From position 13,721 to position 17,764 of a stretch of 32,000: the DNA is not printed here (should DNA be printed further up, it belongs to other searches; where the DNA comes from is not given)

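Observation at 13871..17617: Candidate single-gene NLR-like defence protein (nuclease-like N-terminus, STAND/ORC-type NTPase, long helical sensor region)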

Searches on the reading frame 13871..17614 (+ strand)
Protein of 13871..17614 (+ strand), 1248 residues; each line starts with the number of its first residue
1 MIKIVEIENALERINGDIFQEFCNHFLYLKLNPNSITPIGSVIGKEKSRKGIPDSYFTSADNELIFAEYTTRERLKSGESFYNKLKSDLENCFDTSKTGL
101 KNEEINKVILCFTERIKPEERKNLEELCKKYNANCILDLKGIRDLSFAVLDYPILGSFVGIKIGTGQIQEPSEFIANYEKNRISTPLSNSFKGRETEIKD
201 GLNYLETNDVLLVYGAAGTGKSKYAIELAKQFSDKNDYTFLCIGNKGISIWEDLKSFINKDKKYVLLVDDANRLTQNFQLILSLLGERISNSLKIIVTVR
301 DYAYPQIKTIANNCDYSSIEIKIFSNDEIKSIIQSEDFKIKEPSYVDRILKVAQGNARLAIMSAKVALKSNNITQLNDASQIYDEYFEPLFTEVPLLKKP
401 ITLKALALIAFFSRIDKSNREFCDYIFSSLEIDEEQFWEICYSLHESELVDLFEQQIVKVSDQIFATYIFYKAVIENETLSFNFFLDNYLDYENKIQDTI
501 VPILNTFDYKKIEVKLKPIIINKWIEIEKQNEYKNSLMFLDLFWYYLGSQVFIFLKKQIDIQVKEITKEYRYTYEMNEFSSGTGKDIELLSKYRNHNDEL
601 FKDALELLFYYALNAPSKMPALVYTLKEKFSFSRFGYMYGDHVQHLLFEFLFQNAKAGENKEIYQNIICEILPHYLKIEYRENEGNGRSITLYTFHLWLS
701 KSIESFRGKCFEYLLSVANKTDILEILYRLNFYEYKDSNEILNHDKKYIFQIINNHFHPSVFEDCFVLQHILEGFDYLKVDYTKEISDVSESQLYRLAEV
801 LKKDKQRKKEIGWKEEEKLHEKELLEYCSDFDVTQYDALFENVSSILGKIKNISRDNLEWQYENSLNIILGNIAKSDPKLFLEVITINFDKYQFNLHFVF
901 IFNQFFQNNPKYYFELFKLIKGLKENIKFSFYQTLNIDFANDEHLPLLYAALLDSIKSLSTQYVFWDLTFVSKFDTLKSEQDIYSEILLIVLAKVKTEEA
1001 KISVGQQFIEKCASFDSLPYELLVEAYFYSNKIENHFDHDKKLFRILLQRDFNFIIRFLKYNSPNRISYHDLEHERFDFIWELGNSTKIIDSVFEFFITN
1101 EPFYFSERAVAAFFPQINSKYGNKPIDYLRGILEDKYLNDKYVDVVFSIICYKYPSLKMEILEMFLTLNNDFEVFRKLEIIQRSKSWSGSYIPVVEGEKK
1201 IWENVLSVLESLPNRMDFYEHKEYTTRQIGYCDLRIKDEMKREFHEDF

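Call 4: search_protein_families(library=pfam, proteins=[window:13871-17614:+], max_evalue=1)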
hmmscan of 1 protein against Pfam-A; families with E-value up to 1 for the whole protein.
window:13871-17614:+ (1248 aa): 15 families
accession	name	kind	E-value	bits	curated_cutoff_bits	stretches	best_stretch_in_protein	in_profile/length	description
PF20720.3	nSTAND3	-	2.7e-09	37.4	27.2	1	198-328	7-144/155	Novel STAND NTPase 3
PF25199.1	nSTAND_NTPase5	-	5.5e-07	29.9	34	1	208-303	41-136/145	Novel STAND NTPase 5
PF25201.1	nSTAND6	-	2e-05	25.1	27.7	1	193-235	3-45/148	Novel STAND NTPase 6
PF01637.24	ATPase_2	-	7.4e-05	23.1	33.2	1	191-294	1-110/225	ATPase domain predominantly from Archaea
PF13191.12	AAA_16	-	7.6e-05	23.7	32.6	1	191-235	2-51/167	AAA ATPase domain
PF20703.3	nSTAND1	-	0.00056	20.1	27.1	1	189-222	14-47/379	Novel STAND NTPase 1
PF05729.18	NACHT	-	0.001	19.3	26.7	1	258-333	77-160/167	NACHT domain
PF09848.15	SLFN-g3_helicase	-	0.0086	15.8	24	1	209-246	2-41/354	Schlafen group 3, DNA/RNA helicase domain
PF00910.28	RNA_helicase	-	0.0094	16.9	21.5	1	212-277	2-64/105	RNA helicase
PF05673.19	DUF815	-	0.02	14.5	23.8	1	203-270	49-115/249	Protein of unknown function (DUF815)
PF13401.12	AAA_22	-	0.033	14.9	27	0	207-238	4-37/130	AAA domain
PF02562.22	PhoH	-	0.061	13.2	27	1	196-239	7-50/205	PhoH-like protein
PF00931.28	NB-ARC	-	0.09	12.4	23.5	0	260-339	98-171/248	NB-ARC domain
PF21960.2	RCF1-5-like_lid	-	0.11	12.9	27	1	330-362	4-36/43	RCF1/5-like, AAA+ ATPase lid domain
PF01745.22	IPT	-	0.22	11.4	20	1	209-231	2-24/233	Isopentenyl transferase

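Call 5: search_protein_families(library=padloc, proteins=[window:13871-17614:+], max_evalue=1)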
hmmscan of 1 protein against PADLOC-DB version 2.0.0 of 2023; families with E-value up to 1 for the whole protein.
window:13871-17614:+ (1248 aa): 1 family
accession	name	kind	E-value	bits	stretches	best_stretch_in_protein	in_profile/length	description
PDLC04140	mad8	-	0.00038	18.1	1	183-261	2-68/314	mads_8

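Call 8: find_homologous_proteins(query=window:13871-17614:+, max_evalue=0.001)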
Query window:13871-17614:+ (1248 aa): 121 proteins with E <= 0.001 among 8000 candidates; the best 120 are listed.
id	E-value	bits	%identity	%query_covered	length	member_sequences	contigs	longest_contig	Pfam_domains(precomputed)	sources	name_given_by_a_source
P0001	0.0e+0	2795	100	100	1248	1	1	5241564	PF25201.1,PF25199.2,PF20720.4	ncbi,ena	-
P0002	0.0e+0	2066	72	100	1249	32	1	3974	PF05729.19,PF25199.2,PF20720.4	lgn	-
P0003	0.0e+0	2049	71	100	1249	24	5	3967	PF05729.19,PF20720.4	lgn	-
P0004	0.0e+0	2033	70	100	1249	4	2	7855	PF25199.2,PF20720.4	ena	-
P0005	0.0e+0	2028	71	100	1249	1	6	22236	PF20720.4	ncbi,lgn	-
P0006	0.0e+0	2020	70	100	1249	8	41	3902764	PF05729.19,PF20720.4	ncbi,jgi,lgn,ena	-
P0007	0.0e+0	2010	70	100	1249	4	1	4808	PF25201.1,PF05729.19,PF20720.4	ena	-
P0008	0.0e+0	2004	70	100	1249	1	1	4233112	PF05729.19,PF20720.4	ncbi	-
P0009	0.0e+0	1996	69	100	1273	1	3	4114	PF20720.4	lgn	-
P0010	0.0e+0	1991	69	100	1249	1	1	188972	PF25199.2,PF20720.4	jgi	-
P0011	0.0e+0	1989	69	100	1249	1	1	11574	PF05729.19,PF20720.4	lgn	-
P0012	0.0e+0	1986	69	100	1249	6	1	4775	PF05729.19,PF20720.4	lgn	-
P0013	0.0e+0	1977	69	100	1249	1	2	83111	PF25201.1,PF20703.4,PF25199.2,PF20720.4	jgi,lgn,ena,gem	-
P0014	0.0e+0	1976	69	100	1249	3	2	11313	PF05729.19,PF20703.4,PF20720.4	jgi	-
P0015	0.0e+0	1962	69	100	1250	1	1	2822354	PF20720.4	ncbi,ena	-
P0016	0.0e+0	1957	68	100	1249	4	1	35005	PF25199.2,PF20720.4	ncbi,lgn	-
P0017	0.0e+0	1956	69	100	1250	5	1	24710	PF05729.19,PF20720.4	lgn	-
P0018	0.0e+0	1951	68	100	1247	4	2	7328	PF05729.19,PF25199.2,PF20720.4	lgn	-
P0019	0.0e+0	1929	67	100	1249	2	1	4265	PF05729.19,PF20720.4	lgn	-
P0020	0.0e+0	1898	66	100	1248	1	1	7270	PF25199.2,PF20720.4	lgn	-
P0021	0.0e+0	1855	65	100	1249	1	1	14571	PF25201.1,PF25199.2,PF20720.4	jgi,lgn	jgi:hypothetical protein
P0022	0.0e+0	1844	65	100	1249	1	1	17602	PF25199.2,PF20720.4,PF00931.29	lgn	-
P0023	0.0e+0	1801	63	100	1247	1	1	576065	PF20720.4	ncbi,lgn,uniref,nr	ncbi:hypothetical protein [Paludibacter sp.]|uniref:nSTAND3 domain-containing NTPase n=1 Tax=Paludib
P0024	0.0e+0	1772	63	100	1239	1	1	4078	PF25199.2,PF20720.4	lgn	-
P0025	0.0e+0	1768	63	100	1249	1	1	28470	PF20720.4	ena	-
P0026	0.0e+0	1702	61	100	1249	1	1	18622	PF20720.4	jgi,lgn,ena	-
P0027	0.0e+0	1665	60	100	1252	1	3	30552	PF05729.19,PF20720.4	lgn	-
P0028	0.0e+0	1640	58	100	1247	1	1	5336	PF20720.4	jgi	jgi:hypothetical protein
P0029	0.0e+0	1635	58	100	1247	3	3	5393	PF20720.4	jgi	-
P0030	0.0e+0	1624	58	100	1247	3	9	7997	PF20720.4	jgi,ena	-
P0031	0.0e+0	1613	57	100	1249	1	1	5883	PF25201.1,PF05729.19,PF20720.4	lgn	-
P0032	0.0e+0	1610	64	87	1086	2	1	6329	PF20720.4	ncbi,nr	ncbi:MAG: ATP-binding protein [Bacteroidales bacterium]|nr:ATP-binding protein [Bacteroidales bacter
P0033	0.0e+0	1596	57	100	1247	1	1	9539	PF20720.4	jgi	-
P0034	0.0e+0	1580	57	100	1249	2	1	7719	PF20720.4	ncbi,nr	ncbi:MAG: hypothetical protein K8S18_14555 [Desulfobacula sp.]|nr:hypothetical protein [Desulfobacul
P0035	0.0e+0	1560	56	100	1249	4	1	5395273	PF25201.1,PF25199.2,PF20720.4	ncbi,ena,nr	nr:hypothetical protein [uncultured Draconibacterium sp.]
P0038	0.0e+0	1510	54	100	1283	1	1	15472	PF25201.1,PF20720.4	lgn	-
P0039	0.0e+0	1504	53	100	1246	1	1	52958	PF25199.2,PF20720.4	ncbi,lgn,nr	ncbi:MAG: ATP-binding protein [bacterium]|nr:ATP-binding protein [bacterium]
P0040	0.0e+0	1459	53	100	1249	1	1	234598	PF25201.1,PF25199.2,PF20720.4,PF00931.29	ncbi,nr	nr:hypothetical protein [uncultured Psychroserpens sp.]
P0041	0.0e+0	1423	53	100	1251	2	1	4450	PF25201.1,PF25199.2,PF20720.4,PF00931.29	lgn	-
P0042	0.0e+0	1407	51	100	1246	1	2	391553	PF25201.1,PF25199.2,PF20720.4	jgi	jgi:hypothetical protein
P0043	0.0e+0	1404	53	100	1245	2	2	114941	PF25201.1,PF25199.2,PF20720.4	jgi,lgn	jgi:DNA polymerase III delta prime subunit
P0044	0.0e+0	1397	51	100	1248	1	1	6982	PF20703.4,PF25199.2,PF20720.4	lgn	-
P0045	0.0e+0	1385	51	100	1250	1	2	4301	PF20720.4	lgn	-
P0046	0.0e+0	1359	74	65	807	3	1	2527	PF05729.19,PF20720.4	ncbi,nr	ncbi:MAG: ATP-binding protein, partial [Ignavibacteriae bacterium]|nr:ATP-binding protein [Ignavibac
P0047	0.0e+0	1343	50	100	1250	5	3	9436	PF20703.4,PF25199.2,PF20720.4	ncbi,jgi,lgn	-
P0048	0.0e+0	1333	49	100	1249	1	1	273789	PF20720.4,PF00931.29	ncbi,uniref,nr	ncbi:ATP-binding protein [Maribellus sediminis]|uniref:nSTAND3 domain-containing NTPase n=1 Tax=Mari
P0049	0.0e+0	1280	81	55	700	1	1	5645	PF25201.1,PF25199.2,PF20720.4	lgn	-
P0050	0.0e+0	1258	72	60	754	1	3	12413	PF25199.2,PF20720.4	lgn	-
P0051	0.0e+0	1237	47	100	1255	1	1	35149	PF25199.2,PF20720.4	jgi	-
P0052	0.0e+0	1099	48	88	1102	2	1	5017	PF25201.1,PF20703.4,PF25199.2,PF20720.4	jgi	jgi:hypothetical protein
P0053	0.0e+0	1082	42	100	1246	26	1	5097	PF25199.2,PF20720.4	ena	-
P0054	0.0e+0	1076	43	100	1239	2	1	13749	PF25201.1,PF25199.2,PF20720.4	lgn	-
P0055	2.0e-204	700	33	100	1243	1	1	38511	PF25199.2,PF20720.4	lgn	-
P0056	9.1e-202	691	32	100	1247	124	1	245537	PF25199.2,PF20720.4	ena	-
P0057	3.8e-201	689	33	100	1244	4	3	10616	PF20720.4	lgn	-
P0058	3.4e-196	673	33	100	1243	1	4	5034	PF25201.1,PF25199.2,PF20720.4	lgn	-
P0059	1.2e-171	591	30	100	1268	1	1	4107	PF20720.4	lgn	-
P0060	3.3e-159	550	38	65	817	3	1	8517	PF25199.2,PF20720.4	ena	-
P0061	3.8e-151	524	29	99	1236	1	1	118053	PF25199.2,PF20720.4,PF00931.29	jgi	jgi:hypothetical protein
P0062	5.2e-139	483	30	100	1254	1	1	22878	PF25199.2,PF20720.4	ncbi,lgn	-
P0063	4.5e-138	480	28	100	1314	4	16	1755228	PF01637.25,PF25199.2,PF20720.4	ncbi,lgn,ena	-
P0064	2.4e-132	461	29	100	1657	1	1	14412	PF13784.12,PF02661.24,PF20720.4,PF00931.29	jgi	jgi:Fic family protein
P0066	5.2e-127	444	27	100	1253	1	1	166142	PF20720.4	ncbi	ncbi:MAG: nSTAND3 domain-containing NTPase [Thermoleophilia bacterium]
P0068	1.7e-126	442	27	99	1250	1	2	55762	PF20720.4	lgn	-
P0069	7.9e-126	440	28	99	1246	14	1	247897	PF20720.4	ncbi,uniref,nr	ncbi:nSTAND3 domain-containing NTPase [Flavobacterium hibisci]|uniref:nSTAND3 domain-containing NTPa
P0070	2.8e-123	431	27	100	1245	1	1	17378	PF25199.2,PF20720.4,PF00931.29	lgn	-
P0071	1.4e-119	419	28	100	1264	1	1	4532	PF20720.4,PF00931.29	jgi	jgi:hypothetical protein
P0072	4.2e-115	404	31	58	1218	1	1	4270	PF25201.1,PF25199.2,PF20720.4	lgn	-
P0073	8.4e-115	403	30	65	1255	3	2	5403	PF20720.4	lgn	-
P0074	2.9e-114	401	27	97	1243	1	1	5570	PF20720.4,PF00931.29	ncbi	-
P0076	9.5e-114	400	28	99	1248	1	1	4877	PF20720.4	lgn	-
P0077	4.1e-112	394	26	100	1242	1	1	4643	PF20720.4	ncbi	-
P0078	1.4e-110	389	27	97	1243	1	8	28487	PF01637.25,PF20720.4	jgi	-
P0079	2.2e-110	389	27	100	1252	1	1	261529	PF20720.4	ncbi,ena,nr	ncbi:MAG: ATP-binding protein [Balneolaceae bacterium]|nr:ATP-binding protein [Balneolaceae bacteriu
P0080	7.2e-110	387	33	61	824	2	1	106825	PF20720.4,PF00931.29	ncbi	ncbi:MAG: hypothetical protein WDN75_08840 [Bacteroidota bacterium]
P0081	2.5e-109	385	25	100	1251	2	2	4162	PF20720.4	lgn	-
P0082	2.5e-106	375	26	97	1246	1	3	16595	PF20720.4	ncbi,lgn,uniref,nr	ncbi:hypothetical protein [Gelidibacter japonicus]|uniref:nSTAND3 domain-containing NTPase n=1 Tax=G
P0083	1.2e-104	370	29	100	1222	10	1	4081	PF25199.2,PF20720.4,PF00931.29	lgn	-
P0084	1.4e-100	356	25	97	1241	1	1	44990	PF20720.4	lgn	-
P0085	1.2e-99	353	27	100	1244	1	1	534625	PF01637.25,PF25199.2,PF20720.4,PF00931.29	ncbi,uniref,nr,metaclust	ncbi:hypothetical protein ATO12_12630 [Aquimarina atlantica]|uniref:Novel STAND NTPase 3 domain-cont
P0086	2.9e-99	352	26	97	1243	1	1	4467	PF20720.4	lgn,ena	-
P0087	2.1e-98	349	26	100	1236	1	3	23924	PF25199.2,PF20720.4,PF00931.29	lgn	-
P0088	8.1e-98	347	25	100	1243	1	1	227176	PF25199.2,PF20720.4,PF00931.29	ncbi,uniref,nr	ncbi:hypothetical protein ADIWIN_3642 [Winogradskyella psychrotolerans RS-3]|uniref:Novel STAND NTPa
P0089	2.6e-94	335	29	65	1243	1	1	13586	PF20720.4,PF00931.29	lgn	-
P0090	3.6e-92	328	27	71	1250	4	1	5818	PF25199.2,PF20720.4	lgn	-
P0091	1.5e-91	326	26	92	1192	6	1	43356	PF20720.4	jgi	jgi:hypothetical protein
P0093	4.5e-90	321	26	69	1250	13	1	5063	PF25199.2,PF20720.4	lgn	-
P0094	1.3e-89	320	25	98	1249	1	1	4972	PF25199.2,PF20720.4,PF13191.13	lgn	-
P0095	5.3e-88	314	25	100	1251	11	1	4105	PF25199.2,PF20720.4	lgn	-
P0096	7.4e-88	314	24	100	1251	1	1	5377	PF05496.19,PF01637.25,PF25199.2,PF20720.4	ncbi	-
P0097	7.0e-86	307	24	100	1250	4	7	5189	PF25199.2,PF20720.4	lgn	-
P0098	1.3e-85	307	27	68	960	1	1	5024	PF25199.2,PF20720.4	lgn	-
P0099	8.5e-85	304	24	100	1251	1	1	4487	PF25199.2,PF20720.4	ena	-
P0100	4.4e-84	301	30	55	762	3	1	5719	PF01637.25,PF20720.4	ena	-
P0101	8.0e-84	301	30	53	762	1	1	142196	PF20720.4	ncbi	-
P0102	1.8e-83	299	24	100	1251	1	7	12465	PF25199.2,PF20720.4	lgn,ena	-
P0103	1.2e-82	297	25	69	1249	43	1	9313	PF25199.2,PF20720.4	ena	-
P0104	3.0e-82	295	27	70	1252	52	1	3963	PF25201.1,PF01637.25,PF20720.4,PF13191.13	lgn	-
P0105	5.9e-82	294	24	99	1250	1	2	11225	PF25199.2,PF20720.4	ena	-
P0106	7.6e-81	291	24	100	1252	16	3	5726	PF25199.2,PF20720.4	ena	-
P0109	1.6e-79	286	30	58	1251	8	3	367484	PF01637.25,PF25199.2,PF20720.4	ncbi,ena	-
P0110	3.5e-79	285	24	68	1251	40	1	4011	PF25199.2,PF20720.4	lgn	-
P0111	1.6e-78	283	24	100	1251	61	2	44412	PF25199.2,PF20720.4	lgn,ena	-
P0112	2.0e-77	279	33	45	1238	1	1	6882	PF20720.4,PF13191.13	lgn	-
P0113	1.5e-75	273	24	99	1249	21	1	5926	PF05729.19,PF25199.2,PF20720.4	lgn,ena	-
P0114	8.0e-74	267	26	71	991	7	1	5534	PF01637.25,PF20720.4,PF13191.13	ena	-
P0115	6.2e-60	221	28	45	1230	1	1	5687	PF20720.4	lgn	-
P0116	1.7e-53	200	27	58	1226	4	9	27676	PF25199.2,PF20720.4,PF13191.13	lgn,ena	-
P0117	1.4e-37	147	25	39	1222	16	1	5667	PF13173.13,PF13401.13,PF01637.25,PF20720.4,PF00931.29,PF13191.13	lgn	-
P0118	1.8e-35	140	25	41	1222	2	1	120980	PF13401.13,PF01637.25,PF20720.4,PF13191.13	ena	-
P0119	4.2e-35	139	24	39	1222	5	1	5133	PF13401.13,PF01637.25,PF20720.4,PF13191.13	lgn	-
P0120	4.3e-35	139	25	39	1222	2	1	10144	PF01637.25,PF20720.4,PF00931.29,PF13191.13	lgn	-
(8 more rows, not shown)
